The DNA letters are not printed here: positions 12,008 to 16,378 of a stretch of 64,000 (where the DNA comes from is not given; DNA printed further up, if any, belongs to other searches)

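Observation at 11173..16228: Two-gene nuclease-helicase-methylase-like module inserted between core genes: candidate undescribed restriction/defence system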

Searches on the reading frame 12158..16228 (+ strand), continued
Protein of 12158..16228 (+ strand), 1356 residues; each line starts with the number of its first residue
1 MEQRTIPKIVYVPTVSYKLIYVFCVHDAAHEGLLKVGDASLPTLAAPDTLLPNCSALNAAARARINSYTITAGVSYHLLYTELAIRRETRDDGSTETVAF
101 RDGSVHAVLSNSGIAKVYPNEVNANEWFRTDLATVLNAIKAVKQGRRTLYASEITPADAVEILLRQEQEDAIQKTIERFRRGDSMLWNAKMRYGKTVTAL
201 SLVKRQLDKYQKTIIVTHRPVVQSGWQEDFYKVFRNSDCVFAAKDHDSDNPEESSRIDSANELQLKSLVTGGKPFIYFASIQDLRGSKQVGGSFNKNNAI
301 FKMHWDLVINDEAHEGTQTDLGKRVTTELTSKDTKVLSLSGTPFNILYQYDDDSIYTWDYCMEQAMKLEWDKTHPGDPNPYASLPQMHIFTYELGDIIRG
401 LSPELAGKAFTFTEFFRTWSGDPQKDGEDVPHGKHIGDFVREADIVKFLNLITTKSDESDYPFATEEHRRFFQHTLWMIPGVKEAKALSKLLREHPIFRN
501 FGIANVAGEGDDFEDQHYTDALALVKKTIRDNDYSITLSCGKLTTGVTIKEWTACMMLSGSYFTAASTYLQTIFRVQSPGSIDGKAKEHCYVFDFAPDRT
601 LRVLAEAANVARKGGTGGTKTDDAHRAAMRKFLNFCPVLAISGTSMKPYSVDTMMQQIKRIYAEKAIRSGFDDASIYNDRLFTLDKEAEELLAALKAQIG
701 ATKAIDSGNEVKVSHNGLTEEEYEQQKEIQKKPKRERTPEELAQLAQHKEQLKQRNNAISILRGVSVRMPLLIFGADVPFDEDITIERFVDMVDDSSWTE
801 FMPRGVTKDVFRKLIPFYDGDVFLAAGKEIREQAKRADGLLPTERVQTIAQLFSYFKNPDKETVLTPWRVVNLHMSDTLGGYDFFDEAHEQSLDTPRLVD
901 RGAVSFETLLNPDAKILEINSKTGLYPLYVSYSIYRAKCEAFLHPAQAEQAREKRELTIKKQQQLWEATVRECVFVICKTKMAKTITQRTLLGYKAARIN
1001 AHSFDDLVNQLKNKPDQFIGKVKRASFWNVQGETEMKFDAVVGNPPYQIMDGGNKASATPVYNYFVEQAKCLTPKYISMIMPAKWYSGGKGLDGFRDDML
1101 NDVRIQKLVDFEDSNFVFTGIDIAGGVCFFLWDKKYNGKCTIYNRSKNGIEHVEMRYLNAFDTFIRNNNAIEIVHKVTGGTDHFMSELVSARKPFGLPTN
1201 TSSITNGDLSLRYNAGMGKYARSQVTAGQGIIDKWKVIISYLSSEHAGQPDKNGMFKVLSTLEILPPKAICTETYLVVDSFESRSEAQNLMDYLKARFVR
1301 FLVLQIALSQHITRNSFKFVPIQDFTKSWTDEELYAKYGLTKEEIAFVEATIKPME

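Call 77: predict_structure(alignment_id=A4)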
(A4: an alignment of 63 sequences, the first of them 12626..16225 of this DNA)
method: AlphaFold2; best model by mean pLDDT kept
length: 1200 residues; sequences in the alignment: 63
mean_pLDDT: 80.8   pTM: 0.60
mean pLDDT of the five models: 80.8, 80.6, 79.9, 78.0, 75.8
residues with pLDDT >= 90: 400; 70-90: 570; 50-70: 156; < 50: 74
segments of 3 or more residues with pLDDT < 50: 1-3, 240-253, 458-469, 485-499, 550-568, 704-708
pLDDT, mean of each block of 10 residues (from residue 1): 65 89 88 82 92 92 75 85 81 67 83 88 80 72 86 84 77 87 79 75 80 82 81 66 39 61 75 79 84 81 72 81 85 90 88 56 76 90 68 81 62 74 78 80 63 52 41 62 45 41 65 81 75 83 58 35 44 68 76 78 84 91 87 89 84 90 85 88 89 88 56 91 94 85 95 96 91 96 88 59 91 96 92 91 90 92 93 86 92 59 85 96 91 86 96 87 73 95 91 79 90 92 91 91 88 91 93 94 81 71 91 94 96 96 93 83 94 95 94 88
secondary structure, 60 per line:
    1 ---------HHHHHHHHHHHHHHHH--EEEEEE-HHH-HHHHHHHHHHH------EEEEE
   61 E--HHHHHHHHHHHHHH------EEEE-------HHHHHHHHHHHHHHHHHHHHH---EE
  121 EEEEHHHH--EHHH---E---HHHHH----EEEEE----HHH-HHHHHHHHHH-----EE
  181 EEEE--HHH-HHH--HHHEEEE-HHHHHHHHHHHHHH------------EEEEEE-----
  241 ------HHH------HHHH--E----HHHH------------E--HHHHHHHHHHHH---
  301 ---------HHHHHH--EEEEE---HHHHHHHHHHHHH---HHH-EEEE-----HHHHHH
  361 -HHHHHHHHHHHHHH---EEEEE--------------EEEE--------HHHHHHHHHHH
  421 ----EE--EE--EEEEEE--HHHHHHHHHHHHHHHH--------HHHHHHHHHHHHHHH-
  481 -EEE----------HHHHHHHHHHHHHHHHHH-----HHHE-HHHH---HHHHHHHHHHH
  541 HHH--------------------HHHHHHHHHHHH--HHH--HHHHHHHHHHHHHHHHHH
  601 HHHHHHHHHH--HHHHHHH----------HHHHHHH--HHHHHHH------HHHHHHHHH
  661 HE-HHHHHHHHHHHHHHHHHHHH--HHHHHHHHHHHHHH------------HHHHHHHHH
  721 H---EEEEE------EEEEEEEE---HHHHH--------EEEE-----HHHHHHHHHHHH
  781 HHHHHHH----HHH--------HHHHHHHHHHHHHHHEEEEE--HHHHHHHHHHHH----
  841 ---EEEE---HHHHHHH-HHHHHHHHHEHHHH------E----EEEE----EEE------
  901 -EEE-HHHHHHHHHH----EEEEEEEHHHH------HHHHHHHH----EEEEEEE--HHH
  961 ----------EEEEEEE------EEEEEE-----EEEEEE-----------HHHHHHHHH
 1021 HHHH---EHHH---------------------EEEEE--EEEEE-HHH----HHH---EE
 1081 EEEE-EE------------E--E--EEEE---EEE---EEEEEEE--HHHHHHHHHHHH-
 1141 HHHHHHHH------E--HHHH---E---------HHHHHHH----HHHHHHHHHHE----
elements in order (helices of 4 or more, strands of 3 or more residues): H10-25 E28-33 H39-49 E56-61 H64-77 E84-87 H95-115 E119-124 H125-128 H142-146 E151-155 H164-173 E179-184 E199-202 H204-217 E230-235 H256-259 H267-270 H286-297 H310-315 E318-322 H326-338 E346-349 H355-360 H362-375 E379-383 E398-401 H410-420 E433-438 H441-456 H465-479 E482-484 H495-512 H523-526 H530-543 H564-575 H583-610 H613-619 H630-636 H639-645 H652-661 H664-683 H686-699 H712-721 E725-729 E736-743 H747-751 E760-763 H769-787 H803-817 E818-822 H825-836 E844-847 H851-857 H859-867 H869-872 E884-887 E892-894 E902-904 H906-915 E920-926 H927-930 H937-944 E949-955 E971-977 E984-989 E995-1000 H1012-1024 E1053-1057 E1060-1064 E1079-1084 E1106-1109 E1113-1115 E1119-1125 H1128-1139 H1141-1148 H1158-1161 H1175-1181 H1186-1195

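Call 81: search_protein_families(library=padloc, proteins=[L009:3518-7876:+, L010:4647-8885:+, L009:2824-3516:+, L010:3796-4644:+, P0043, P0023, P0110], max_evalue=0.00001)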
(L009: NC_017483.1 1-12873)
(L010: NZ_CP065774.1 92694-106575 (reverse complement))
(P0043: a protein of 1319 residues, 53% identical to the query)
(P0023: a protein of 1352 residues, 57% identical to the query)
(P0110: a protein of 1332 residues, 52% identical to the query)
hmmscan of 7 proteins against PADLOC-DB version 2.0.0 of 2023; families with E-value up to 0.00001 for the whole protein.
L009:3518-7876:+ (1452 aa): 2 families
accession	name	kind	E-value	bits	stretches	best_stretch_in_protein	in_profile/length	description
PDLC03626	REase_MTase_IIG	-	2.5e-48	162.6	3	1093-1451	987-1359/1359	Type IIG restriction enzyme-methyltransferase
PDLC03375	MTase_II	-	1.6e-37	127.7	2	1325-1451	219-348/348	Type II methyltransferase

L010:4647-8885:+ (1412 aa): 3 families
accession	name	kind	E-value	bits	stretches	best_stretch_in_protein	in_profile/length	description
PDLC03626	REase_MTase_IIG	-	2.3e-67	225.6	2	1062-1411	986-1359/1359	Type IIG restriction enzyme-methyltransferase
PDLC03375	MTase_II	-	2.7e-56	189.4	1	1084-1411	8-348/348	Type II methyltransferase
PDLC03227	MTase_II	-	7.5e-06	23.1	0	1072-1224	117-281/494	Type II methyltransferase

L009:2824-3516:+ (230 aa): 2 families
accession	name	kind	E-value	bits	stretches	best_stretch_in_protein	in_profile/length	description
PDLC03313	MTase_II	-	3.2e-11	40.4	1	8-105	14-109/563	Type II methyltransferase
PDLC03390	MTase_II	-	5.6e-11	40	1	58-153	175-270/327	Type II methyltransferase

L010:3796-4644:+ (282 aa): 1 family
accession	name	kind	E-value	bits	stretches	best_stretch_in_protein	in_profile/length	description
PDLC03390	MTase_II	-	2.4e-77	258.2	2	98-278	135-320/327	Type II methyltransferase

P0043 (1319 aa): 2 families
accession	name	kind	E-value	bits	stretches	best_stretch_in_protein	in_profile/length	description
PDLC03626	REase_MTase_IIG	-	4.8e-62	208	3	985-1318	996-1359/1359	Type IIG restriction enzyme-methyltransferase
PDLC03375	MTase_II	-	4.9e-52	175.4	1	997-1318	6-348/348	Type II methyltransferase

P0023 (1352 aa): 2 families
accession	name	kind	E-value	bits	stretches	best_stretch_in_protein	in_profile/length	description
PDLC03626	REase_MTase_IIG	-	1.2e-58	196.8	3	982-1341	971-1359/1359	Type IIG restriction enzyme-methyltransferase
PDLC03375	MTase_II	-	3.5e-48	162.7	1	1023-1341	9-348/348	Type II methyltransferase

P0110 (1332 aa): 2 families
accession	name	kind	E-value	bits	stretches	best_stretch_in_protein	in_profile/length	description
PDLC03626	REase_MTase_IIG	-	1.5e-58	196.4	3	1009-1331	1008-1359/1359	Type IIG restriction enzyme-methyltransferase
PDLC03375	MTase_II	-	4.3e-49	165.7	1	1011-1331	9-348/348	Type II methyltransferase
